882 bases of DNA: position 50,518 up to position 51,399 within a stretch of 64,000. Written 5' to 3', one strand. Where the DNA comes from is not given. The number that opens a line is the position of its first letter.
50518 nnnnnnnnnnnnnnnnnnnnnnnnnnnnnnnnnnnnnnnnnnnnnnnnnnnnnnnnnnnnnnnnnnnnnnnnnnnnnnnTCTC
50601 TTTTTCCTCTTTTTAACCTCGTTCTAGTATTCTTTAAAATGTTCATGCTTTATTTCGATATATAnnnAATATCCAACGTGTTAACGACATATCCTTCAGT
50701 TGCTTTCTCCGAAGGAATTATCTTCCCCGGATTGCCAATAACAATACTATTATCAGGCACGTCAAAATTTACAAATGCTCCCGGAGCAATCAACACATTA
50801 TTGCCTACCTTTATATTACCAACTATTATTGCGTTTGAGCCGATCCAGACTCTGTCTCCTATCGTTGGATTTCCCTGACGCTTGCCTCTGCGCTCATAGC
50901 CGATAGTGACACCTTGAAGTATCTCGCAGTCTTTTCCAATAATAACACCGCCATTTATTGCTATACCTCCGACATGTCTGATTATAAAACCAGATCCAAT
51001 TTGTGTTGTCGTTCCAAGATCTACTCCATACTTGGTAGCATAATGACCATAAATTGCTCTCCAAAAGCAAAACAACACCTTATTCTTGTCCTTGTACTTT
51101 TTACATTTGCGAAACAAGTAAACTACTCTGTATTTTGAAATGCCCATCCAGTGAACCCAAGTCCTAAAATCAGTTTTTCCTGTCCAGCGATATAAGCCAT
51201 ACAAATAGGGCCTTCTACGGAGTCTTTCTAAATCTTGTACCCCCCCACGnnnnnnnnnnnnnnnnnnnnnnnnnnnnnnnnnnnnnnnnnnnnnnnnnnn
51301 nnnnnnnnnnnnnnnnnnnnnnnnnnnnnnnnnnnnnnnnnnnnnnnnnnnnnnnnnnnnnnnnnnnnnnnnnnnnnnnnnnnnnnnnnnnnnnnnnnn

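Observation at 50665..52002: A G7 tract forms the hinge of a GT2-acetyltransferase fusion; G6 or G8 uncouples the two domains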

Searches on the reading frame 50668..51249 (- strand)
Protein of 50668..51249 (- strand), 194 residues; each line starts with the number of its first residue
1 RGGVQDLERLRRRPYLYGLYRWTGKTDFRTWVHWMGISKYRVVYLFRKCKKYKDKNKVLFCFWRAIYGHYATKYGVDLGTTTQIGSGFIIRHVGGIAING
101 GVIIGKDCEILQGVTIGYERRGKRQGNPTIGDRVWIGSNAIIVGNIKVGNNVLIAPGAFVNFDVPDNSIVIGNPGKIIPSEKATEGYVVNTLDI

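Call 28: find_homologous_proteins(query=window:50668-51249:-, max_evalue=1e-10)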
Query seq(194 aa) (194 aa): 1888 proteins with E <= 1e-10 among 2067 candidates; the best 120 are listed.
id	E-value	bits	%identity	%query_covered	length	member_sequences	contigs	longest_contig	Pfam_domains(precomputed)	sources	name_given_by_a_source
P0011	1.5e-110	386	92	94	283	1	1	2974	PF00132.31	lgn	-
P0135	3.5e-89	316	71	96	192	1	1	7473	PF14602.13,PF00132.31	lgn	-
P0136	6.3e-89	315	70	97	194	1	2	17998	PF00132.31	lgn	-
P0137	1.1e-87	311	72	98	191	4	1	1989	PF14602.13,PF00132.31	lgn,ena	-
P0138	2.6e-86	307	72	95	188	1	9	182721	PF00132.31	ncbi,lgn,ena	-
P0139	7.5e-86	305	68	98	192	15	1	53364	PF00132.31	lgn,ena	-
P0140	1.3e-85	304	73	96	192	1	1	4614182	PF14602.13,PF00132.31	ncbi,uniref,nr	ncbi:serine O-acetyltransferase [Clostridium sp. 001]|uniref:serine O-acetyltransferase n=1 Tax=Clos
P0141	1.2e-83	298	67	97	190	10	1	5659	PF00132.31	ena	-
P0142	2.3e-83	297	69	96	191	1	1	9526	PF00132.31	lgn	-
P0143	3.2e-83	296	70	96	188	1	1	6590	PF14602.13,PF00132.31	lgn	-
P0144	1.3e-82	295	67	96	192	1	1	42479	PF00132.31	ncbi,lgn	-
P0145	1.3e-82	295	66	97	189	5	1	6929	PF14602.13,PF00132.31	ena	-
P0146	2.5e-82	294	72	94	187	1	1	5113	PF00132.31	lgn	-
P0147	1.2e-80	288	65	98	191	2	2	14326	PF14602.13,PF00132.31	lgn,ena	-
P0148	7.8e-80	285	65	98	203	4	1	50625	PF00132.31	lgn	-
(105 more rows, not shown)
